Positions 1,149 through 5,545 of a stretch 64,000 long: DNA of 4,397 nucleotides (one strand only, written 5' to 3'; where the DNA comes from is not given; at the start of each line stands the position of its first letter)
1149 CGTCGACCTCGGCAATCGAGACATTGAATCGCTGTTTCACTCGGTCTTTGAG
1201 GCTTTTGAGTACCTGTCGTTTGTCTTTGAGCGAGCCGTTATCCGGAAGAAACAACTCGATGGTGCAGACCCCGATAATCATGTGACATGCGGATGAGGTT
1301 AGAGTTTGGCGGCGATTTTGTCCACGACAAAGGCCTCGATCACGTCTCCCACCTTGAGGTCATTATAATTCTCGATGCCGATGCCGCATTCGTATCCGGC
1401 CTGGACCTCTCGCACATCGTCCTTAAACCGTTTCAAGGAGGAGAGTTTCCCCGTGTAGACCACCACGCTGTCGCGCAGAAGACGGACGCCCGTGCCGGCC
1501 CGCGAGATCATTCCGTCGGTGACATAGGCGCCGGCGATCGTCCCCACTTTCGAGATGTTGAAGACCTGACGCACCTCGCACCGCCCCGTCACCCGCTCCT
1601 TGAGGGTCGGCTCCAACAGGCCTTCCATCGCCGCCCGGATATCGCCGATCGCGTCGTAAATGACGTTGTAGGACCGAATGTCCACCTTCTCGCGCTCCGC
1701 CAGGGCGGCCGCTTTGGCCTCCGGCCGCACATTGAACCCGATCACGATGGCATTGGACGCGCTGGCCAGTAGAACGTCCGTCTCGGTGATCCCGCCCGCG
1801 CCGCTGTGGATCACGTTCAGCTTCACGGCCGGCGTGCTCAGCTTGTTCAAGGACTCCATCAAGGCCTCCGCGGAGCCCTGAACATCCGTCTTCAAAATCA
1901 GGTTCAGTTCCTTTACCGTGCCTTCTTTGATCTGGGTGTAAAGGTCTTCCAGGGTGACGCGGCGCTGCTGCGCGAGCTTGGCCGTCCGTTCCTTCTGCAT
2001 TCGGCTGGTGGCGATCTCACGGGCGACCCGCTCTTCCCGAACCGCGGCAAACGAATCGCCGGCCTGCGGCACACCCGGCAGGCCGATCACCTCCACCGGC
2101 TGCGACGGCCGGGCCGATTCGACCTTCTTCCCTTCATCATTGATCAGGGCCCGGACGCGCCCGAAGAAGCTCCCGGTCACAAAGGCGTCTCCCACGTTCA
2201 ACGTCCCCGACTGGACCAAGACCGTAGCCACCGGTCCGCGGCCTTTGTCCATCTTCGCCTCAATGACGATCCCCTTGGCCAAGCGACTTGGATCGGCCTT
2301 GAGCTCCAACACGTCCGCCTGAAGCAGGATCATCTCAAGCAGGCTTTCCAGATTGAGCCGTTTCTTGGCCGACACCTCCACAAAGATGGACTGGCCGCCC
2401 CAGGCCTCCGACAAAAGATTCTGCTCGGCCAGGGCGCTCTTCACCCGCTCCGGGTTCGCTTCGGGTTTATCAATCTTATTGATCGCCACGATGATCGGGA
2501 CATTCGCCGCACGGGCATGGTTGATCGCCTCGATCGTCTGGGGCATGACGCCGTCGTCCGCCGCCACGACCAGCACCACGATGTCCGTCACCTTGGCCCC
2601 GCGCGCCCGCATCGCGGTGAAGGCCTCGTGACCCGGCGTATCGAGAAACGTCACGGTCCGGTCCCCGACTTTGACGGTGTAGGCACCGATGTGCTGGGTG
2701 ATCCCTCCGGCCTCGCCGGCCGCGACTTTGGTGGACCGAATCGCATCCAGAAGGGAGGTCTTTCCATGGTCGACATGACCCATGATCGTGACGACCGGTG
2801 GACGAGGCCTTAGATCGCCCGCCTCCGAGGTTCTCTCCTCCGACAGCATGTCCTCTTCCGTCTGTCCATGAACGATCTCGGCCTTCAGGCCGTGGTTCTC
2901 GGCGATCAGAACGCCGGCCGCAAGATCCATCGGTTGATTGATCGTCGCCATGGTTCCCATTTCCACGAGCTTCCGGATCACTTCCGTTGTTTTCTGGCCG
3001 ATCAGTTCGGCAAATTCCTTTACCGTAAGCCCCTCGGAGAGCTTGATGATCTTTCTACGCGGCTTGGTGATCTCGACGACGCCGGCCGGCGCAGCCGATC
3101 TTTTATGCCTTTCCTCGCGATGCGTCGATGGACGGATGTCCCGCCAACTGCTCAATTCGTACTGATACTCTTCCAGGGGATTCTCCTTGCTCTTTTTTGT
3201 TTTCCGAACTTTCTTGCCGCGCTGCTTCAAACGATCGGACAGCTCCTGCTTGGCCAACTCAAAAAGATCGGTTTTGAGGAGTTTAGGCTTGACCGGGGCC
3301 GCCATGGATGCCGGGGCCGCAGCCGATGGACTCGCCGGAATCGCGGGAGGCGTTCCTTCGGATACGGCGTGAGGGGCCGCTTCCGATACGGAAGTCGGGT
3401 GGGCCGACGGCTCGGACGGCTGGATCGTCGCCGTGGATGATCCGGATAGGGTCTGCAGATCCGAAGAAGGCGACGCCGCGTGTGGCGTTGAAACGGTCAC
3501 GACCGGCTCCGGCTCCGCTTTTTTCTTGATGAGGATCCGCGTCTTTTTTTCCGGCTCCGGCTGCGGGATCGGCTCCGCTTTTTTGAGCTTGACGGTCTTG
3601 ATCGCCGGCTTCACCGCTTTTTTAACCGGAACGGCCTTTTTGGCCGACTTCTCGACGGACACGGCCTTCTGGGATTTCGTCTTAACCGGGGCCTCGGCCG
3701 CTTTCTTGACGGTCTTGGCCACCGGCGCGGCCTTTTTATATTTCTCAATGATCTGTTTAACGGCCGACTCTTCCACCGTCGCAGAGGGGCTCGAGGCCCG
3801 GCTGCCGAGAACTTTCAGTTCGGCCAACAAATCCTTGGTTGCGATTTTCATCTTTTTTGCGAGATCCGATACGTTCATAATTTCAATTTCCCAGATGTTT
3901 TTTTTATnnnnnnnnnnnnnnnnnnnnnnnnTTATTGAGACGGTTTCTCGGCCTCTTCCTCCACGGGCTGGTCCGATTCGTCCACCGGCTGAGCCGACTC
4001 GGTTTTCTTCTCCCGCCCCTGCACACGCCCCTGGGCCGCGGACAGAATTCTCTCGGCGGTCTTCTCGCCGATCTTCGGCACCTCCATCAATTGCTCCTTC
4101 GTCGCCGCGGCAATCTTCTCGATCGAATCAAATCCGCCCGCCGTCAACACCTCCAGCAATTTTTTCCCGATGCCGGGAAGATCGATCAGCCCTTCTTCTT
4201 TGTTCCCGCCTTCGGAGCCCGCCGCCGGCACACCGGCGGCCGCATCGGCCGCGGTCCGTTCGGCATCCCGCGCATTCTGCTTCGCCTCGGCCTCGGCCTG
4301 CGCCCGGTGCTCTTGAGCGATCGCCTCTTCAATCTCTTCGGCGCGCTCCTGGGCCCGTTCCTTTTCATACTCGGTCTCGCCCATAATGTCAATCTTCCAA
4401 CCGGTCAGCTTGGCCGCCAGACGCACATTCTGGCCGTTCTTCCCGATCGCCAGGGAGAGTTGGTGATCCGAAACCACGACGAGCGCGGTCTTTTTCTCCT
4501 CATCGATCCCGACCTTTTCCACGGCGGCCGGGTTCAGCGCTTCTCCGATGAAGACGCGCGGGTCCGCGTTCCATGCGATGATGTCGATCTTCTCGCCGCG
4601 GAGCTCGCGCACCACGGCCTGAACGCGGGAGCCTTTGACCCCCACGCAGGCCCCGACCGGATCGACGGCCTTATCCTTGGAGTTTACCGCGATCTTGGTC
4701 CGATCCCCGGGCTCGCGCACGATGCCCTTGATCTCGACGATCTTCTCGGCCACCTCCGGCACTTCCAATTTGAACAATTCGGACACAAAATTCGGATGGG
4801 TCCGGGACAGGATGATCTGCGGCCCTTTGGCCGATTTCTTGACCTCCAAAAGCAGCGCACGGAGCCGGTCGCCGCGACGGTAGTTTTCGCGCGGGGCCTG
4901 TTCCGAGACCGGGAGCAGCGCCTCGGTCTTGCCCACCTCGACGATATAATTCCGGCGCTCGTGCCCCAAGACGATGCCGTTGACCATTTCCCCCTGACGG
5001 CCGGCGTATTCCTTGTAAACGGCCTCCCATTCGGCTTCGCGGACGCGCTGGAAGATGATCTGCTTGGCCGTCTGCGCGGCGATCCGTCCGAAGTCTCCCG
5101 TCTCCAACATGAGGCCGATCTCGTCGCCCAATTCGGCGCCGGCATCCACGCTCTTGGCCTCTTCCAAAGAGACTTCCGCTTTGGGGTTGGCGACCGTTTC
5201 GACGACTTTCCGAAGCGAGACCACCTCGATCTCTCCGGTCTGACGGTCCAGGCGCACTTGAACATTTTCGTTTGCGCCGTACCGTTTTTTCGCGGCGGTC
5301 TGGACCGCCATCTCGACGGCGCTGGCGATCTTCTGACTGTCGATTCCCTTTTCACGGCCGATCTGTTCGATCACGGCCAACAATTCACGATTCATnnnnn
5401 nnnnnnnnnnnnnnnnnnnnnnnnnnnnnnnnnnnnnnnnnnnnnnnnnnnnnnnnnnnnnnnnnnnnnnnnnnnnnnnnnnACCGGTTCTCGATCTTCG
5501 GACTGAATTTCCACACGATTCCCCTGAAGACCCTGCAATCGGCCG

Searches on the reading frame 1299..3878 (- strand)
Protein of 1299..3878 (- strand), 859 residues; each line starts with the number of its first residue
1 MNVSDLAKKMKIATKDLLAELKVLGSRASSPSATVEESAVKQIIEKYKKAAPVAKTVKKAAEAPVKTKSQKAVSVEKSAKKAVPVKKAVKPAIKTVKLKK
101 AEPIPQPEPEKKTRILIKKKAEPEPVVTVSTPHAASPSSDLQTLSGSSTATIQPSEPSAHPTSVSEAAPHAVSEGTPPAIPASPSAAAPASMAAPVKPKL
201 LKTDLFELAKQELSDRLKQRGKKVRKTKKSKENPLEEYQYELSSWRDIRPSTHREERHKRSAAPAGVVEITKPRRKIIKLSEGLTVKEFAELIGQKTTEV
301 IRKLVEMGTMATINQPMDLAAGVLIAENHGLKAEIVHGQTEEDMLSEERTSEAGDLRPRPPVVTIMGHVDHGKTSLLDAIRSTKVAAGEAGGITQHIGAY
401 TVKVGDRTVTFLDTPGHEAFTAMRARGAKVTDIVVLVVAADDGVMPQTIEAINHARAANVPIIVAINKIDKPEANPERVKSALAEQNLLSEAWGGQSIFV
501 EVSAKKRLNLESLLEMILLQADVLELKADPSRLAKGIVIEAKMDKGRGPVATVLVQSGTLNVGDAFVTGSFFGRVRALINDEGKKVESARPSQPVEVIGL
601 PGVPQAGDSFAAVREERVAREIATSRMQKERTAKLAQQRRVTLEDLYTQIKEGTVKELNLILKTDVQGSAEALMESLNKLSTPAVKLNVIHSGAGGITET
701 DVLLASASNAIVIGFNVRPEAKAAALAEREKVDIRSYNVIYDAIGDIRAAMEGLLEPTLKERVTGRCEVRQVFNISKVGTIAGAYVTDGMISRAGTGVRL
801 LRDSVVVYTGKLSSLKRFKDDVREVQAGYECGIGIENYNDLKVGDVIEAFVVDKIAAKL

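Call 36: search_protein_families(library=pfam, proteins=[window:1299-3878:-], max_evalue=0.001)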
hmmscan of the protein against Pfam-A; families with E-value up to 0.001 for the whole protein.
window:1299-3878:- (859 aa): 11 families
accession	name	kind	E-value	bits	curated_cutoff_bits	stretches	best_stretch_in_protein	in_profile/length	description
PF11987.13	IF-2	-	2.3e-44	150.5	27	1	634-747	3-116/117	Translation-initiation factor 2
PF00009.33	GTP_EFTU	-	5.2e-38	130.9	26.5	1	363-518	6-183/188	Elongation factor Tu GTP binding domain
PF22042.2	EF-G_D2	-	3.6e-29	101.1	27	1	534-612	2-83/84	Elongation factor G domain 2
PF04760.21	IF2_N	-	5e-17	61.8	25.3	2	1-48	4-51/53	Translation initiation factor IF-2, N-terminal region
PF01926.29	MMR_HSR1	-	5.4e-12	46.3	21.9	1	363-468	2-113/113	50S ribosome-binding GTPase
PF03144.31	GTP_EFTU_D2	-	4.7e-09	37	30.3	1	779-847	1-72/73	Elongation factor Tu domain 2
PF00071.28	Ras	-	7.6e-08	32.5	21.6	1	364-518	3-157/162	Ras family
PF02421.24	FeoB_N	-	6.3e-06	26.2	27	1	363-515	3-154/156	Ferrous iron transport protein B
PF00025.27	Arf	-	2.9e-05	24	22.3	1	365-515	19-168/174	ADP-ribosylation factor family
PF10662.15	PduV-EutP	-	0.00017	21.8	21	1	363-517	4-141/143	Ethanolamine utilisation - propanediol utilisation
PF16897.10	MMR_HSR1_Xtn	-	0.00057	20.3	35.2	0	447-517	44-100/106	C-terminal region of MMR_HSR1 domain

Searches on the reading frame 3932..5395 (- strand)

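Call 36: search_protein_families(library=pfam, proteins=[window:3932-5395:-], max_evalue=0.001)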
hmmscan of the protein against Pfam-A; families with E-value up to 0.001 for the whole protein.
window:3932-5395:- (487 aa): 7 families
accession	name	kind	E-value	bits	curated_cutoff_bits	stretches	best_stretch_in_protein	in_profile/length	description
PF08529.16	NusA_N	-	7.9e-38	129.8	23.8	1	4-122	1-117/119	NusA N-terminal domain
PF13184.12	KH_5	-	3.1e-30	104.5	27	1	229-296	1-68/69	NusA-like KH domain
PF14520.12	HHH_5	-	3.2e-14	53.6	27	1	402-455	3-56/57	Helix-hairpin-helix domain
PF00633.29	HHH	-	7.8e-09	35.4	24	1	424-452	1-29/30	Helix-hairpin-helix motif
PF23095.1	KH_NusA_C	-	8.8e-06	26.1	34.2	1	304-337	1-34/59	Transcription termination/antitermination protein NusA, KH domain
PF12826.13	HHH_2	-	1.3e-05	25.7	27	1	407-451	9-52/64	Helix-hairpin-helix motif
PF07650.23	KH_2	-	0.00092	19.4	22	1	285-333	8-56/78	KH domain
